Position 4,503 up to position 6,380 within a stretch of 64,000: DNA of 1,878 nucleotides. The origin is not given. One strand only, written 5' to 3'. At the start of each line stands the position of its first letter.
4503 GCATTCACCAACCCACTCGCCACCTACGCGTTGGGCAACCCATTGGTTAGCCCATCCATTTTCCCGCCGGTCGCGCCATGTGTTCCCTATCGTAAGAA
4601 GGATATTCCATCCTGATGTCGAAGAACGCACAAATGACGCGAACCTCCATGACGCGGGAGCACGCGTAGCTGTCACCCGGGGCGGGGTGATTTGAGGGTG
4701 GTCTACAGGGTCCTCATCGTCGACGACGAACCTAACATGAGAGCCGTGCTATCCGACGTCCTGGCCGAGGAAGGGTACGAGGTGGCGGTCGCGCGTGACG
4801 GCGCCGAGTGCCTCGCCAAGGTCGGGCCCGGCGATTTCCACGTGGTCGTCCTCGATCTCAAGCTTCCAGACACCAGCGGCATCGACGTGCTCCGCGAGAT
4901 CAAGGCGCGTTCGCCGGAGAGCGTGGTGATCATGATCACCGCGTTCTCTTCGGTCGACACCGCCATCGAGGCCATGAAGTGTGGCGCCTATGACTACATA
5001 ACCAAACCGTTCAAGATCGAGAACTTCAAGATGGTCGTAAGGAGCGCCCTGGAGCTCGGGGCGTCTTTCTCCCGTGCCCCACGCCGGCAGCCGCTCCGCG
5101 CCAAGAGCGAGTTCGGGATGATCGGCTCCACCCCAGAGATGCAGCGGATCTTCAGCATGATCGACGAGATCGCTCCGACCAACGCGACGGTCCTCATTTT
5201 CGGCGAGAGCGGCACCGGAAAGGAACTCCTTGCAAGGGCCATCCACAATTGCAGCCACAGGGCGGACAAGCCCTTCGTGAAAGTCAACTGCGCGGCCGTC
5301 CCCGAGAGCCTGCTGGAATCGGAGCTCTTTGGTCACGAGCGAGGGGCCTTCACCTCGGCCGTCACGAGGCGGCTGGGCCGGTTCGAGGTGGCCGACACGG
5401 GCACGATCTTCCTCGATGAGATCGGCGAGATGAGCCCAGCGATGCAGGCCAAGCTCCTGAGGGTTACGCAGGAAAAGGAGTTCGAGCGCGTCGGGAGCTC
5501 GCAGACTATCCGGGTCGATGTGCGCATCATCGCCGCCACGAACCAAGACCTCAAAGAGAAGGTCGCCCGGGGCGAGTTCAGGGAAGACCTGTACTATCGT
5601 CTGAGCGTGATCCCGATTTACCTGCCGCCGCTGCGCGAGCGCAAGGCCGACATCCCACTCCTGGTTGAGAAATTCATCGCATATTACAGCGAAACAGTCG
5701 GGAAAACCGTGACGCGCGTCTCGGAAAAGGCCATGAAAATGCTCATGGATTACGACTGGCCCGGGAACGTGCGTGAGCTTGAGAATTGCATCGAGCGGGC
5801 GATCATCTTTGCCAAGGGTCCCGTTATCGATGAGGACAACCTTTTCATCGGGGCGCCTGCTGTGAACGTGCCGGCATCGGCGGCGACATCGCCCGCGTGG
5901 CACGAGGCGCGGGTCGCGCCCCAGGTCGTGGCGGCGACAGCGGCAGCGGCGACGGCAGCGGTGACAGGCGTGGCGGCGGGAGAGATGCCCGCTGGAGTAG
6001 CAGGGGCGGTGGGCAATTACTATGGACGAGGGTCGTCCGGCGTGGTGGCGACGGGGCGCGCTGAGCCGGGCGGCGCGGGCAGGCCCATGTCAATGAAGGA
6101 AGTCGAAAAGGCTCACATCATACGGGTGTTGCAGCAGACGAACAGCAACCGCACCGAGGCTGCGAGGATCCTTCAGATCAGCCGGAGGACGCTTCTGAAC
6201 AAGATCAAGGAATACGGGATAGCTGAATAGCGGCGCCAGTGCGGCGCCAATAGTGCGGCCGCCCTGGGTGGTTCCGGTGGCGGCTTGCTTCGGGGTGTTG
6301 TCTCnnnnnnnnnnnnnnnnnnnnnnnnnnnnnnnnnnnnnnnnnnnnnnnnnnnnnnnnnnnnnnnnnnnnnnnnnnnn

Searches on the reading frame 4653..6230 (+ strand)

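Call 68: search_protein_families(library=pfam, max_evalue=0.00001, proteins=[window:4653-6230:+])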
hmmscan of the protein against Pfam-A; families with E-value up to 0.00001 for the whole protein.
window:4653-6230:+ (525 aa): 7 families
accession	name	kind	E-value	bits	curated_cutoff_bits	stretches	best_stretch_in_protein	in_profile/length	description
PF00158.32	Sigma54_activat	-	1.5e-74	249.7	20.2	1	156-322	1-167/168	Sigma-54 interaction domain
PF00072.30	Response_reg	-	2.5e-31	108.6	30.2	1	20-127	1-108/111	Response regulator receiver domain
PF25601.1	AAA_lid_14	-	2.5e-26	91.8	27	1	328-397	1-70/87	AAA+ ATPase lid domain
PF14532.12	Sigma54_activ_2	-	4.9e-23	82.3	25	1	157-327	1-138/138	Sigma-54 interaction domain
PF02954.25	HTH_8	-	2.5e-12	46.7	22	1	481-521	2-42/42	Bacterial regulatory protein, Fis family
PF07728.20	AAA_5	-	4.3e-07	30.5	22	1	180-299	2-124/139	AAA domain (dynein-related subfamily)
PF00004.35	AAA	-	4.9e-07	30.7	21.2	1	180-310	1-124/131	ATPase family associated with various cellular activities (AAA)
